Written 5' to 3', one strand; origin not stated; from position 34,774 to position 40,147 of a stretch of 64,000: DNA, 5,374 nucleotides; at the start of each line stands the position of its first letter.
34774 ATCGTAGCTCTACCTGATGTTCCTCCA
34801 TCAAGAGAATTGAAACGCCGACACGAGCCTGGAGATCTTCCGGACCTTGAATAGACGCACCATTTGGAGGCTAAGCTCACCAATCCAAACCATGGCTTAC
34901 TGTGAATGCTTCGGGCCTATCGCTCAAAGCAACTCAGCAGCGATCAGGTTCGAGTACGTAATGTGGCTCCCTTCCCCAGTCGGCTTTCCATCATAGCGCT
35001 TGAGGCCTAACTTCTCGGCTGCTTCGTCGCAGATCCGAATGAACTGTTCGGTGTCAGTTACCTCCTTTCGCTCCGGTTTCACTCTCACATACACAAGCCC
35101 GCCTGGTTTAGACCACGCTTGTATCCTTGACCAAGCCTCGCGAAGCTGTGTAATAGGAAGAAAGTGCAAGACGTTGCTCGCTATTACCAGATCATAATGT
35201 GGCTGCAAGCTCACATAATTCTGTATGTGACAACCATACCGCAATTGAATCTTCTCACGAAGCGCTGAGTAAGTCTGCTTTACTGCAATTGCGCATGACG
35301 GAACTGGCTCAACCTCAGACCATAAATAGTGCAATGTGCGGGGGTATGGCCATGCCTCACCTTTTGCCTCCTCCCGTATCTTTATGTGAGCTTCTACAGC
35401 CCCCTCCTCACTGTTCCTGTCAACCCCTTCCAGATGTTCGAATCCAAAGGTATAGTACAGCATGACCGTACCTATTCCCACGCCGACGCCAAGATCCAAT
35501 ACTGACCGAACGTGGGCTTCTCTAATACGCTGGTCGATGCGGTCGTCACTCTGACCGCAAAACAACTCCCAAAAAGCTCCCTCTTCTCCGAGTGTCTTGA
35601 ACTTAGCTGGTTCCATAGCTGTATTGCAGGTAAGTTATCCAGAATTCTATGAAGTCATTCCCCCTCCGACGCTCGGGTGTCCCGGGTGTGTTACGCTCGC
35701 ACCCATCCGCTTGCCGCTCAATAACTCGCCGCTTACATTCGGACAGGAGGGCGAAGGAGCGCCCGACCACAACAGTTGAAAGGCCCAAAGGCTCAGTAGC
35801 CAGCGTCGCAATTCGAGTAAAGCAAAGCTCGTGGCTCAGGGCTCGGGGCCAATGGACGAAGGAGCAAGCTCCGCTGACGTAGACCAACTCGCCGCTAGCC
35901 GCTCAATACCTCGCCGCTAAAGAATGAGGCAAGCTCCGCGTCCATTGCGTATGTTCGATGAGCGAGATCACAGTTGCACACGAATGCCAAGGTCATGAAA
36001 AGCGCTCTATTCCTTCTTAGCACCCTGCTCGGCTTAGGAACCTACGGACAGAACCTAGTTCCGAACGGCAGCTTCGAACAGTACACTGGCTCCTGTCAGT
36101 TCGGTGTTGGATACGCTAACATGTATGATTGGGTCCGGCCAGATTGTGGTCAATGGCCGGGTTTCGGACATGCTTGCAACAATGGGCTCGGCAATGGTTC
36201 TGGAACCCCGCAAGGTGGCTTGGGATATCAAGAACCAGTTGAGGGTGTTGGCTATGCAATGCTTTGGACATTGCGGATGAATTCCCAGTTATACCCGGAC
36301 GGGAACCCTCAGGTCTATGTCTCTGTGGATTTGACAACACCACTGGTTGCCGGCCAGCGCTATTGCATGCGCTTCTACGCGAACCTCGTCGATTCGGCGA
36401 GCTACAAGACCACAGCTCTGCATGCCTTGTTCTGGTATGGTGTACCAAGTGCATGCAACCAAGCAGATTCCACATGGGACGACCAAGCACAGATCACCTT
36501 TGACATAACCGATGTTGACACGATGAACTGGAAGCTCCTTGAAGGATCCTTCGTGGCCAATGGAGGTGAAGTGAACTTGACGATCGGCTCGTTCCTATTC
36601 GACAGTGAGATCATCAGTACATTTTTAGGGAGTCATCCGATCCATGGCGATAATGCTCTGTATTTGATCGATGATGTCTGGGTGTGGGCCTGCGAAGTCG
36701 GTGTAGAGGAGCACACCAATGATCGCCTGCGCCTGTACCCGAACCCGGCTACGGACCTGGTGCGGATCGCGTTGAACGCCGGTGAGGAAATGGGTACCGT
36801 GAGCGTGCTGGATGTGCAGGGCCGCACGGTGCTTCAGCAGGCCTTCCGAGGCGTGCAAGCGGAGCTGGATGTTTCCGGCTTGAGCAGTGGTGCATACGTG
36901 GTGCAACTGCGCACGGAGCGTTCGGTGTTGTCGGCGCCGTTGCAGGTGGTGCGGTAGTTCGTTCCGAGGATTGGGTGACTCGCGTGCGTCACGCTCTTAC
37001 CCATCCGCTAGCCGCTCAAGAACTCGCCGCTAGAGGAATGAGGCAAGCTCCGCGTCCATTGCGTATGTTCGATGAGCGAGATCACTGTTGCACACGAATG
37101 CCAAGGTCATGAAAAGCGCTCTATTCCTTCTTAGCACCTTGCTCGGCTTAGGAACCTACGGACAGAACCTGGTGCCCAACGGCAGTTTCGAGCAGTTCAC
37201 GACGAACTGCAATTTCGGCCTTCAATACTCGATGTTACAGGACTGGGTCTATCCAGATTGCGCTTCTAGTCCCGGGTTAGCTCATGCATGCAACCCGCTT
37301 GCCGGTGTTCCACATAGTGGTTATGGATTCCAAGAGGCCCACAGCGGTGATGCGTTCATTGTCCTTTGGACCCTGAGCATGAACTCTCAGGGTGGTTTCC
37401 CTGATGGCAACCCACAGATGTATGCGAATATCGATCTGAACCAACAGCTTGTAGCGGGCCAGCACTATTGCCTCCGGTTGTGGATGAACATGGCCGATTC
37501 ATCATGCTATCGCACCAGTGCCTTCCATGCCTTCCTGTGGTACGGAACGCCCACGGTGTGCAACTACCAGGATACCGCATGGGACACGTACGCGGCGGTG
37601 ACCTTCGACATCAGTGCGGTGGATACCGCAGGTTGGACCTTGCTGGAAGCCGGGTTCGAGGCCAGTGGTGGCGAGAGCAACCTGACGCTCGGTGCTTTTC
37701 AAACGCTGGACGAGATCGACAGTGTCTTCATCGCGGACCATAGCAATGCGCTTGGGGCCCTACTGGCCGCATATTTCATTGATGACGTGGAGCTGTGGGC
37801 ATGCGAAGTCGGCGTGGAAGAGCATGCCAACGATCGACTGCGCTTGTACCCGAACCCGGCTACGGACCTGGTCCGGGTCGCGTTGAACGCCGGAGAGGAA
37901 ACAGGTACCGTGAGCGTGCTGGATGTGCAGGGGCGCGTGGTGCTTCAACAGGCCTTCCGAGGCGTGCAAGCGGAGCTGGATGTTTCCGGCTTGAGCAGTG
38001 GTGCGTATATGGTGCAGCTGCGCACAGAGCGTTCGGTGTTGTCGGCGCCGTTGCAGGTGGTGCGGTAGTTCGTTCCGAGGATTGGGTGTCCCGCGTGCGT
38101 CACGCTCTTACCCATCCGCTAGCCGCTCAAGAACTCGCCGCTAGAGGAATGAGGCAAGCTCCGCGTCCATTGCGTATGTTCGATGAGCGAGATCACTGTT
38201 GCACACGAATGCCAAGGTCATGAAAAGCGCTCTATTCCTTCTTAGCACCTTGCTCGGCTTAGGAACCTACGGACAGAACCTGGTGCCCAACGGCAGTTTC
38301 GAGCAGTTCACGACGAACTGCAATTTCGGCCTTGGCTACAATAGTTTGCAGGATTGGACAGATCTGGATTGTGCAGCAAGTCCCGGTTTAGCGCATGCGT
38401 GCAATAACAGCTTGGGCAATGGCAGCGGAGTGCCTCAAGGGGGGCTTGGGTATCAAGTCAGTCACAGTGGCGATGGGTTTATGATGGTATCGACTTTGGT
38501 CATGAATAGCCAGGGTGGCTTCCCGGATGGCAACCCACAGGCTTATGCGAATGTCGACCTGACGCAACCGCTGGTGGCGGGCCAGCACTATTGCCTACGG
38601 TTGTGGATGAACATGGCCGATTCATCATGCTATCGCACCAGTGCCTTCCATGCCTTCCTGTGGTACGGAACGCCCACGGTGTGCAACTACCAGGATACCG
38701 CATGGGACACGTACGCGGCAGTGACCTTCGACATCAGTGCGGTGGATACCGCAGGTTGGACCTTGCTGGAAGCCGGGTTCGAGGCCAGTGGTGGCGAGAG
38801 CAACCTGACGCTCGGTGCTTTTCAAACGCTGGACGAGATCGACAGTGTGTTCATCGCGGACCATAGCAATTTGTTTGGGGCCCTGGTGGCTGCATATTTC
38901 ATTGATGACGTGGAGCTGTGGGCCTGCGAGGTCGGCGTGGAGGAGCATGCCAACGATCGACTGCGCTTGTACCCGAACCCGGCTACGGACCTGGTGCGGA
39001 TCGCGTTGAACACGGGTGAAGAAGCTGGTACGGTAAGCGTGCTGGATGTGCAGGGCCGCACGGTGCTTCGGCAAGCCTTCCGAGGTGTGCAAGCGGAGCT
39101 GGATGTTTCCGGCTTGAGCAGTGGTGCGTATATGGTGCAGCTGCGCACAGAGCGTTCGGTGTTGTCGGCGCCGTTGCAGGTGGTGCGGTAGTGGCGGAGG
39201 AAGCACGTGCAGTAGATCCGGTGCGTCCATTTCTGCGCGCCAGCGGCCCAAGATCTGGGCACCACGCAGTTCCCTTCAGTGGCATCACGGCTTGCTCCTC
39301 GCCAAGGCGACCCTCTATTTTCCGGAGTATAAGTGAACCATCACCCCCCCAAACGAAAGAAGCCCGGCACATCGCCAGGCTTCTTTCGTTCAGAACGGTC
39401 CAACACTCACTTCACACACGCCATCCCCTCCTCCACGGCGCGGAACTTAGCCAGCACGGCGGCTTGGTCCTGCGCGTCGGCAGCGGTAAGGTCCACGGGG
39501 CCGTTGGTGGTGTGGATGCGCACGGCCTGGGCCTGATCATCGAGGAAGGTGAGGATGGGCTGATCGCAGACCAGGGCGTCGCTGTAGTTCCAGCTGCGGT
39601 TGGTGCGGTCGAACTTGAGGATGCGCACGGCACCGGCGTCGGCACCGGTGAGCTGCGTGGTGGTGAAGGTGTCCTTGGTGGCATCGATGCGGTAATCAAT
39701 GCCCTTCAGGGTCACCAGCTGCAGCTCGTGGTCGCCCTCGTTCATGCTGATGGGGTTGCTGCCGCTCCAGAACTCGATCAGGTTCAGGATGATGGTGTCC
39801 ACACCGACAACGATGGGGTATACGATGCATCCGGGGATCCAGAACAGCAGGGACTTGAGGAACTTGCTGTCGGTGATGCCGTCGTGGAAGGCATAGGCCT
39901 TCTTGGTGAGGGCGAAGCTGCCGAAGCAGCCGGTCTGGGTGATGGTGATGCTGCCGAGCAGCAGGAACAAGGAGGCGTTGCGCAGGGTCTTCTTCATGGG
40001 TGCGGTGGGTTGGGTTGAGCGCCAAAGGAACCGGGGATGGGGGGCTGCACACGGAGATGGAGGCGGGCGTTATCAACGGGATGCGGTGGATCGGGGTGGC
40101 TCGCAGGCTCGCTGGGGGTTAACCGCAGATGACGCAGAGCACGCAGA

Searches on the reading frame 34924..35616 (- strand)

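Call 19: search_protein_families(library=pfam, proteins=[window:34924-35616:-])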
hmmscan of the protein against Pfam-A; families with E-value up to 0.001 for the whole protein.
window:34924-35616:- (230 aa): 4 families
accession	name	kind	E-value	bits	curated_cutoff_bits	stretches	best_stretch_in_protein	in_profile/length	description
PF13489.12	Methyltransf_23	-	2.2e-07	31.2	27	1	36-179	23-118/164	Methyltransferase domain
PF13649.12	Methyltransf_25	-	2.5e-06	28.5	27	0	132-173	56-97/97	Methyltransferase domain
PF08242.18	Methyltransf_12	-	1e-05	26.6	30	1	136-174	60-97/98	Methyltransferase domain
PF08241.18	Methyltransf_11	-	0.00029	21.8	21.2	0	140-176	60-94/95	Methyltransferase domain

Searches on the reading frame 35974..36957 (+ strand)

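Call 19: search_protein_families(library=pfam, proteins=[window:35974-36957:+])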
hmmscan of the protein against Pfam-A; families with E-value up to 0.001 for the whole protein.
window:35974-36957:+ (327 aa): 1 family
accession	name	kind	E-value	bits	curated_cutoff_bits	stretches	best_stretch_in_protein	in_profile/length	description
PF18962.6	Por_Secre_tail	-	1.9e-12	47.7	27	1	254-316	1-66/75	Secretion system C-terminal sorting domain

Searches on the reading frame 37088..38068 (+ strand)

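Call 19: search_protein_families(library=pfam, proteins=[window:37088-38068:+])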
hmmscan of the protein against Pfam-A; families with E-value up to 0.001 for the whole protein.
window:37088-38068:+ (326 aa): 1 family
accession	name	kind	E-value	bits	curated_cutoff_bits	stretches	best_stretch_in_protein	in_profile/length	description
PF18962.6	Por_Secre_tail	-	7.4e-13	49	27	1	253-315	1-66/75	Secretion system C-terminal sorting domain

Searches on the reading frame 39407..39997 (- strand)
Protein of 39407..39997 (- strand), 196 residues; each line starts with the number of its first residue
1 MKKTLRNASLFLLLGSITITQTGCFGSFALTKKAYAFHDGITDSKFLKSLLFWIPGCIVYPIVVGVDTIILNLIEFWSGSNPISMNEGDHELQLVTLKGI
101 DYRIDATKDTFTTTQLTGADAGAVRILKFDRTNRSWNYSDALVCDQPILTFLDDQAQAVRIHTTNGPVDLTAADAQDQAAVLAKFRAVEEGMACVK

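Call 21: search_protein_families(library=pfam, proteins=[window:39407-39997:-])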
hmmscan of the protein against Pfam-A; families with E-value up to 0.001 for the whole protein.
window:39407-39997:- (196 aa): 1 family
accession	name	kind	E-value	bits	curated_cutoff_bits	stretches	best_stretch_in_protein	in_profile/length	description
PF11810.13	DUF3332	-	4.2e-27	95.3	25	1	12-140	6-132/170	Domain of unknown function (DUF3332)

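Call 23: find_encoding_contigs(protein=window:39407-39997:-, flank=10000, max_places=6)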
Protein window:39407-39997:- (196 aa): 18 contigs read that carry it; 6 places shown.
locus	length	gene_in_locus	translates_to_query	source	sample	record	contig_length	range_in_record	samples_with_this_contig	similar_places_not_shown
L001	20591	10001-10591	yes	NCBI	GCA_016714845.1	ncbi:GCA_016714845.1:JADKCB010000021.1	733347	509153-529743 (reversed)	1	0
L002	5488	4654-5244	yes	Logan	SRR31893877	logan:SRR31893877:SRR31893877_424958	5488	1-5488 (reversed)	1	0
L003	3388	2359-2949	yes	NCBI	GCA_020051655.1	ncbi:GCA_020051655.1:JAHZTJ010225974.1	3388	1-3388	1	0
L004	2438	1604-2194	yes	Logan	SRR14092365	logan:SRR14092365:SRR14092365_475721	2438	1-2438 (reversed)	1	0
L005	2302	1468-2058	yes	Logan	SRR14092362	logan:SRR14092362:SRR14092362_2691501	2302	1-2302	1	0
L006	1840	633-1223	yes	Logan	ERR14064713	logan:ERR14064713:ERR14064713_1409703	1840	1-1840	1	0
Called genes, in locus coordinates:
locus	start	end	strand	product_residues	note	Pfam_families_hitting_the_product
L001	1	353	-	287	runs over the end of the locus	-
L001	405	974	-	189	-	PF04367:DUF502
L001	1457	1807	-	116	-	PF04237:YjbR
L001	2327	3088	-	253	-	PF04199:Cyclase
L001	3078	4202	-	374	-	PF04055:Radical_SAM, PF06969:HemN_C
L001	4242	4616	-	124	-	PF05635:23S_rRNA_IVP, PF22296:bAvd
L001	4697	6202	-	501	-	PF02518:HATPase_c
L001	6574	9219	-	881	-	-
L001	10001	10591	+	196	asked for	PF11810:DUF3332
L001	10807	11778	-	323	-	PF18962:Por_Secre_tail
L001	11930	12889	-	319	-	PF18962:Por_Secre_tail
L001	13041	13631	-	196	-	PF18962:Por_Secre_tail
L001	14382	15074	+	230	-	PF13489:Methyltransf_23, PF08242:Methyltransf_12 (faint), PF13649:Methyltransf_25 (faint)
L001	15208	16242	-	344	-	-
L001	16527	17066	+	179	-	-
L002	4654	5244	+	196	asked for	PF11810:DUF3332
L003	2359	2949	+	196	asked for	PF11810:DUF3332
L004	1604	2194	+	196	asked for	PF11810:DUF3332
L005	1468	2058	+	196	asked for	PF11810:DUF3332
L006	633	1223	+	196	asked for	PF11810:DUF3332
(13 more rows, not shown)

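Call 73: find_homologous_proteins(query=window:39407-39994:-, max_evalue=1e-20)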
Query window:39407-39994:- (195 aa): 289 proteins with E <= 1e-20 among 768 candidates; the best 120 are listed.
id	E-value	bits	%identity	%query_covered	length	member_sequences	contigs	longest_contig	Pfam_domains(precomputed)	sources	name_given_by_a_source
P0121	1.9e-125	434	100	100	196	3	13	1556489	PF11810.14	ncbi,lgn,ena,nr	ncbi:MAG: DUF3332 family protein [Flavobacteriales bacterium]|nr:DUF3332 family protein [Flavobacter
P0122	2.4e-118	411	95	100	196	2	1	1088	PF11810.14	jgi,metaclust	metaclust:\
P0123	2.6e-114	398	92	100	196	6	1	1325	PF11810.14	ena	-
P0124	6.8e-104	364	83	100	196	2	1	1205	PF11810.14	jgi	-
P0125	4.0e-103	361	83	100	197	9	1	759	PF11810.14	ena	-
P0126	3.4e-92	325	73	99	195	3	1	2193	PF11810.14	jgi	jgi:hypothetical protein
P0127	4.2e-81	289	65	98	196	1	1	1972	PF11810.14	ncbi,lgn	-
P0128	8.1e-81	288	66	98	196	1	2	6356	PF11810.14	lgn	-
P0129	1.1e-79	285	62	95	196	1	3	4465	PF11810.14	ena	-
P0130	1.6e-79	284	63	98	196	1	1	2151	PF11810.14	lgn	-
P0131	1.6e-77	278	64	96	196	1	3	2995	PF11810.14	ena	-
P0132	1.6e-77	278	63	98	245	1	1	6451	PF11810.14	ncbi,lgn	ncbi:MAG: DUF3332 family protein [Flavobacteriales bacterium]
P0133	1.9e-77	277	61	98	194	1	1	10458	PF11810.14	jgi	jgi:hypothetical protein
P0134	2.0e-77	277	61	94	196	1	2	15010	PF11810.14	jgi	-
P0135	4.1e-77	276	60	98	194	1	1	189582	PF11810.14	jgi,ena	jgi:hypothetical protein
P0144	5.3e-76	273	63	94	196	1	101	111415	PF11810.14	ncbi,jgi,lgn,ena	jgi:hypothetical protein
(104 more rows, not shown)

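Call 74: find_encoding_contigs(protein=P0126, flank=3000, max_places=1)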
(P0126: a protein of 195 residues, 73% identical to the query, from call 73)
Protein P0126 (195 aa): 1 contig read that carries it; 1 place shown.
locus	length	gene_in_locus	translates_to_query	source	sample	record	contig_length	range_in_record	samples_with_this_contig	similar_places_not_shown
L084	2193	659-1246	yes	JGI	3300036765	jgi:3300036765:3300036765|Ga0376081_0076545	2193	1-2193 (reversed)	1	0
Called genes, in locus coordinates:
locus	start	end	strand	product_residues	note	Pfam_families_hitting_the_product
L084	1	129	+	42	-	?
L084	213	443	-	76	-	-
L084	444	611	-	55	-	-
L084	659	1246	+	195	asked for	PF11810:DUF3332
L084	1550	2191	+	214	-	?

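Call 75: find_encoding_contigs(protein=P0128, flank=5000, max_places=1)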
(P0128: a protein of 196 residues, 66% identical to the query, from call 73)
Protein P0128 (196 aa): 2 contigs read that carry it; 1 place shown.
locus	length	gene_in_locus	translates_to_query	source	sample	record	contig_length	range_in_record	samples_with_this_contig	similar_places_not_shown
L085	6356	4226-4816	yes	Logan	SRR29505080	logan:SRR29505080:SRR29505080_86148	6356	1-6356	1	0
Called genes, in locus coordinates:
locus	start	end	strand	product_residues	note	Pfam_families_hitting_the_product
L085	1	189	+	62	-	?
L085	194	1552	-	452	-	-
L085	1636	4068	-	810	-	PF13620:CarboxypepD_reg, PF13715:CarbopepD_reg_2, PF07715:Plug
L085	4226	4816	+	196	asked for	PF11810:DUF3332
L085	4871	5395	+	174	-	-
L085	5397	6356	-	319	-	?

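Call 76: find_encoding_contigs(protein=P0144, flank=10000, max_places=1)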
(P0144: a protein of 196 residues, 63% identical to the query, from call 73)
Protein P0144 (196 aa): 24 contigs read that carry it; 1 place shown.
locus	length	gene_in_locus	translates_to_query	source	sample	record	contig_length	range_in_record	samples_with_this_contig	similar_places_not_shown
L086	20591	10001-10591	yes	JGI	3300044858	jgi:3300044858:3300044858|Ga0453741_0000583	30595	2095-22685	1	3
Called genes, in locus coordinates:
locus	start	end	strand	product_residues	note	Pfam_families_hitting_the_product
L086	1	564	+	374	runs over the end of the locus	PF01612:DNA_pol_A_exo1, PF00570:HRDC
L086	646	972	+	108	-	PF01022:HTH_5 (weak)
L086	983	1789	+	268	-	PF01925:TauE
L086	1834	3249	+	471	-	PF00753:Lactamase_B, PF00581:Rhodanese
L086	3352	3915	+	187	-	PF04143:Sulf_transp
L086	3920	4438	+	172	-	PF20398:DUF6691, PF04143:Sulf_transp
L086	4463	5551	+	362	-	PF21342:SoxA-TsdA_cyt-c, PF00034:Cytochrom_C, PF13442:Cytochrome_CBB3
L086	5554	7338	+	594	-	PF00149:Metallophos, PF02872:5_nucleotid_C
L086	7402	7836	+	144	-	-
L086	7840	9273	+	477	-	PF03573:OprD (weak)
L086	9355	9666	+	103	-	PF00581:Rhodanese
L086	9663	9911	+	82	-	-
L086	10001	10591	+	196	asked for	PF11810:DUF3332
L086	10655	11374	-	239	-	PF03306:AAL_decarboxy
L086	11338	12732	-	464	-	PF00206:Lyase_1, PF10415:FumaraseC_C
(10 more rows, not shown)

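Call 77: find_encoding_contigs(protein=P0135, flank=10000, max_places=1)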
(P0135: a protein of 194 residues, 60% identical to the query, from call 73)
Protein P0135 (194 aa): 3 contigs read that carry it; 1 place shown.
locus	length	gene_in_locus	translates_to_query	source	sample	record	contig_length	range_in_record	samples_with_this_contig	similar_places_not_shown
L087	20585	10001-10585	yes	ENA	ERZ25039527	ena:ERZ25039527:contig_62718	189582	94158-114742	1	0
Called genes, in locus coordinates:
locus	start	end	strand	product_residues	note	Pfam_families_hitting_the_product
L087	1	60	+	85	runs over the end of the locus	PF00570:HRDC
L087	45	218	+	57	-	-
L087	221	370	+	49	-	-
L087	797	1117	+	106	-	PF01925:TauE (weak)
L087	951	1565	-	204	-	-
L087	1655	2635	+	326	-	PF00753:Lactamase_B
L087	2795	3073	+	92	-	PF00581:Rhodanese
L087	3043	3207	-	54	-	-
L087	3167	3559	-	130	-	-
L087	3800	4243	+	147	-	PF20398:DUF6691, PF04143:Sulf_transp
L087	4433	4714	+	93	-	-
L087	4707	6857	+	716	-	PF21342:SoxA-TsdA_cyt-c (weak), PF00034:Cytochrom_C, PF13442:Cytochrome_CBB3, PF00149:Metallophos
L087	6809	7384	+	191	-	PF02872:5_nucleotid_C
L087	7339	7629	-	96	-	-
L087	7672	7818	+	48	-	-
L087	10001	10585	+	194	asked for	PF11810:DUF3332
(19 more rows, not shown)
